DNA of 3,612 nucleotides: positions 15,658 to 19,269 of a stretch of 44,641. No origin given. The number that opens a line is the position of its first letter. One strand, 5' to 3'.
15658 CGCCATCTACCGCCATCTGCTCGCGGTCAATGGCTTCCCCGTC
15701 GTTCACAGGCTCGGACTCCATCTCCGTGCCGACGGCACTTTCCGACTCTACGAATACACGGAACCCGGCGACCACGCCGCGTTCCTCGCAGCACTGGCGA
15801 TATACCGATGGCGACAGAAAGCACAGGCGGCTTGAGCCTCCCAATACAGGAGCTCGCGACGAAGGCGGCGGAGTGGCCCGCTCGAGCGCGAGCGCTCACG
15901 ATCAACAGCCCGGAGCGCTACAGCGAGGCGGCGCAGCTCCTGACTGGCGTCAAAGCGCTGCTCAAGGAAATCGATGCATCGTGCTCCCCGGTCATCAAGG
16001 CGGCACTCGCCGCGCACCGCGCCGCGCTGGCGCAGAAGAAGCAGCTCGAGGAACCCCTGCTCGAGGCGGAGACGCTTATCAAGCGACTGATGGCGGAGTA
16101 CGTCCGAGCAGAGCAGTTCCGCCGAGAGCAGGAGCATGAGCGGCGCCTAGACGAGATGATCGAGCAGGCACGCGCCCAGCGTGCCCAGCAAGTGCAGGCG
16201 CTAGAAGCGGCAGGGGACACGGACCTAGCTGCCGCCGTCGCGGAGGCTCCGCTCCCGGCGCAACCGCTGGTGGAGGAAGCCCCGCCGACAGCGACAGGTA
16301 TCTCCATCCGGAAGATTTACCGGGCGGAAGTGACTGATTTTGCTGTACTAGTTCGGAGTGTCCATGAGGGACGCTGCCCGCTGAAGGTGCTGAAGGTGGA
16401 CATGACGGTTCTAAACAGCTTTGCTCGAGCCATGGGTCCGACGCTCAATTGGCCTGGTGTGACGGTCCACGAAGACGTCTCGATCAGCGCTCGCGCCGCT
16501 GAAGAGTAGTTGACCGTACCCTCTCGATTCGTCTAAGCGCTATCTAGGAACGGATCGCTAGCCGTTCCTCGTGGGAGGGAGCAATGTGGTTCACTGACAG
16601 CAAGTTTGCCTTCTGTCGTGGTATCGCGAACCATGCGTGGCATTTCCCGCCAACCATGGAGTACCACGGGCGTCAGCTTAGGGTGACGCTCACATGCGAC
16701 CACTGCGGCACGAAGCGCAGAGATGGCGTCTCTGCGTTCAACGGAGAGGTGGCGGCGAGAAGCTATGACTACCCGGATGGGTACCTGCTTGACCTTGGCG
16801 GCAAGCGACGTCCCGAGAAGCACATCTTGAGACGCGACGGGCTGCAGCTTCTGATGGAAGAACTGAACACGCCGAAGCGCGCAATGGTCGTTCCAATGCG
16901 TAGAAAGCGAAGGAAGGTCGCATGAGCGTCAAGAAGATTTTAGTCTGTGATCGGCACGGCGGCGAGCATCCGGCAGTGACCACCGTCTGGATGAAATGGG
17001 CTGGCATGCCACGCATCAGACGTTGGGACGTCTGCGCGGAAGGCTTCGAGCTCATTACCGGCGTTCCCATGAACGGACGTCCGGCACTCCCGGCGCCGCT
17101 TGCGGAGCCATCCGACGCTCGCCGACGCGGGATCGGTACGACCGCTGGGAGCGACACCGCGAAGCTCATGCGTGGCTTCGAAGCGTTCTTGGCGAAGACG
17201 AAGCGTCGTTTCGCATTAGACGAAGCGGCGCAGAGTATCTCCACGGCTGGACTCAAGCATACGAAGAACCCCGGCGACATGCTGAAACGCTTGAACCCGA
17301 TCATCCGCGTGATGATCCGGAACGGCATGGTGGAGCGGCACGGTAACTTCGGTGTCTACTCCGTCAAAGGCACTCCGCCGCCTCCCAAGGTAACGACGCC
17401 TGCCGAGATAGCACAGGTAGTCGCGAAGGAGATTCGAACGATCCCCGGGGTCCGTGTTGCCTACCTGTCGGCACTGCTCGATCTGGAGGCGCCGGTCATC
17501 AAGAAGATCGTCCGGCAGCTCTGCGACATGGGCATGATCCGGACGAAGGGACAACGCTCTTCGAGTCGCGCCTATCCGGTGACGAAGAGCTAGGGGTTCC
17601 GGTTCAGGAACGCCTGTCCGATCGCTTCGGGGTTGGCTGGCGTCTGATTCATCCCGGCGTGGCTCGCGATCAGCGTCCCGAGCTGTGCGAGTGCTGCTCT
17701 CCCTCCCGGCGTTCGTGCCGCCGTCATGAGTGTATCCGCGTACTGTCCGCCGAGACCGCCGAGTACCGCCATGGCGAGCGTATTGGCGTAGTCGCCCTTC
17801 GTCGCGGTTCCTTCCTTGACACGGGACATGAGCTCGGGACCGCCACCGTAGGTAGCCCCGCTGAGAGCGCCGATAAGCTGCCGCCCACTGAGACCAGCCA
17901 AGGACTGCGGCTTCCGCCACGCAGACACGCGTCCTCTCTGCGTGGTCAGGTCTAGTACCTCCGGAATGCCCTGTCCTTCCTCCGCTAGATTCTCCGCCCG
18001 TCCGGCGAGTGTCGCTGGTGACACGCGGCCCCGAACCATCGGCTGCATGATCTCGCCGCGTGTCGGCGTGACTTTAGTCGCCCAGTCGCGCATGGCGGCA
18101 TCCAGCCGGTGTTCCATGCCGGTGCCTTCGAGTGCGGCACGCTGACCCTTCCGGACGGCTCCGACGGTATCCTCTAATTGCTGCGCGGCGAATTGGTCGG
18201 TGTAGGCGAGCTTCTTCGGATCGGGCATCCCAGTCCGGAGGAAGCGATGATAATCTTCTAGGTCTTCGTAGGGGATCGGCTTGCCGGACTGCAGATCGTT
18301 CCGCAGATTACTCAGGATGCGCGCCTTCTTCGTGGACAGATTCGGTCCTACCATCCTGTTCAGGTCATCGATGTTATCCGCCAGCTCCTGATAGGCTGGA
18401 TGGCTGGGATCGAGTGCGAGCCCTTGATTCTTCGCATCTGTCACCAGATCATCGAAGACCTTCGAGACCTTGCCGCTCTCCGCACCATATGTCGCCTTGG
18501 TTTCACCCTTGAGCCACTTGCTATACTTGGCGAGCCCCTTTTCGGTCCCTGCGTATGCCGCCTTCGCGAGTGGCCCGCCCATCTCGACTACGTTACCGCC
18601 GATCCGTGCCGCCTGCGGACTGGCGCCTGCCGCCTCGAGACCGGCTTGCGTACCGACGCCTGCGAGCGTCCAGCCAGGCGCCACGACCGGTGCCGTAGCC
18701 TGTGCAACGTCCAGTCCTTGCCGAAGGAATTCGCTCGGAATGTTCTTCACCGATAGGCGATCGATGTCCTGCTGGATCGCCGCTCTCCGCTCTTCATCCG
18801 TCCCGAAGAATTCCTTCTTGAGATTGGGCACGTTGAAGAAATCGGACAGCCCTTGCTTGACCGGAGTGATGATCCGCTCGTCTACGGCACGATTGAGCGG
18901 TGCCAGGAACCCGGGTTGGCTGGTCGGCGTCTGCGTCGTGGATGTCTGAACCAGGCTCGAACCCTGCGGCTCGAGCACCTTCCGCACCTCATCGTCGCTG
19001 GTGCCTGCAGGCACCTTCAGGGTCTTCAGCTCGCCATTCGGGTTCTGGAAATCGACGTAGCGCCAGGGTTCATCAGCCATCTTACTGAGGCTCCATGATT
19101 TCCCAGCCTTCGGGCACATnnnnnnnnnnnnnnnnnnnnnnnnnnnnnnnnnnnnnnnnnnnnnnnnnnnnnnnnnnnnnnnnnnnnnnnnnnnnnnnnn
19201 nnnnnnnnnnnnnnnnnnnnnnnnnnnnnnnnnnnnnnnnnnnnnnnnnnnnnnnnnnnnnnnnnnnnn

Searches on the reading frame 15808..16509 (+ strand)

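Call 17: search_protein_families(library=phrogs, proteins=[window:15808-16509:+], max_evalue=0.001)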
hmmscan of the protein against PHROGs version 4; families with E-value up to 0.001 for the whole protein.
window:15808-16509:+ (233 aa): 3 families
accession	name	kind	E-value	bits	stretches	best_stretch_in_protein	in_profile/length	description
phrog_10477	-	DNA, RNA and nucleotide metabolism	1.7e-19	71.7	1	15-223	25-239/243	exonuclease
phrog_7655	-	DNA, RNA and nucleotide metabolism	0.00023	21.1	1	65-220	388-546/551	RecE-like recombination exonuclease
phrog_16469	-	unknown function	0.00032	21.2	1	71-222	235-386/392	-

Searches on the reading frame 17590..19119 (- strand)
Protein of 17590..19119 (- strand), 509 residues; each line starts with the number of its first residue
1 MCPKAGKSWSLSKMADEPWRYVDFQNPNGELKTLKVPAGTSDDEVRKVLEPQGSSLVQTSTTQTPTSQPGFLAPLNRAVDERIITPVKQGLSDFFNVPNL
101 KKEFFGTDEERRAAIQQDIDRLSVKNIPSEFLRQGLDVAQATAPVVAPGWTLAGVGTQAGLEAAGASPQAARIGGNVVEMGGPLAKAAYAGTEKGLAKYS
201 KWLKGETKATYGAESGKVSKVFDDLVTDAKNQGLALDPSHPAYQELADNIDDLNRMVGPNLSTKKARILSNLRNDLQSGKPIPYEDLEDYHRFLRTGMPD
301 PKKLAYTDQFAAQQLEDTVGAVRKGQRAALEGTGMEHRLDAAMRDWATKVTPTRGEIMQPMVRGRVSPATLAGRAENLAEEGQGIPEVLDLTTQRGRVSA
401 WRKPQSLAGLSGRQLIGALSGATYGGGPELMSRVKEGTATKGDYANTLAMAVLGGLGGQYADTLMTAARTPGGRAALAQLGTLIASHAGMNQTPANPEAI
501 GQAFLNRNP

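Call 4: search_protein_families(library=phrogs, proteins=[window:17590-19119:-], max_evalue=0.01)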
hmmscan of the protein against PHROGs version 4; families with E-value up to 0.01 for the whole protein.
window:17590-19119:- (509 aa): 0 families

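Call 8: search_protein_families(library=pfam, proteins=[window:17590-19119:-], max_evalue=0.1)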
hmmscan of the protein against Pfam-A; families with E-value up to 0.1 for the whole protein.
window:17590-19119:- (509 aa): 0 families

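Call 54: search_solved_structures(query=window:17593-19119:-, max_evalue=1)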
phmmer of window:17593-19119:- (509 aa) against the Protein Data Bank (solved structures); distinct sequences matched with E-value up to 1: 0.

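Call 95: search_dna_similar(query=window:17593-19080:-, collection=phages, mode=protein, max_evalue=0.01, max_rows=15)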
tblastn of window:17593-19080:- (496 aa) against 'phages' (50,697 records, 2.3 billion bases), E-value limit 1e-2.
No match.
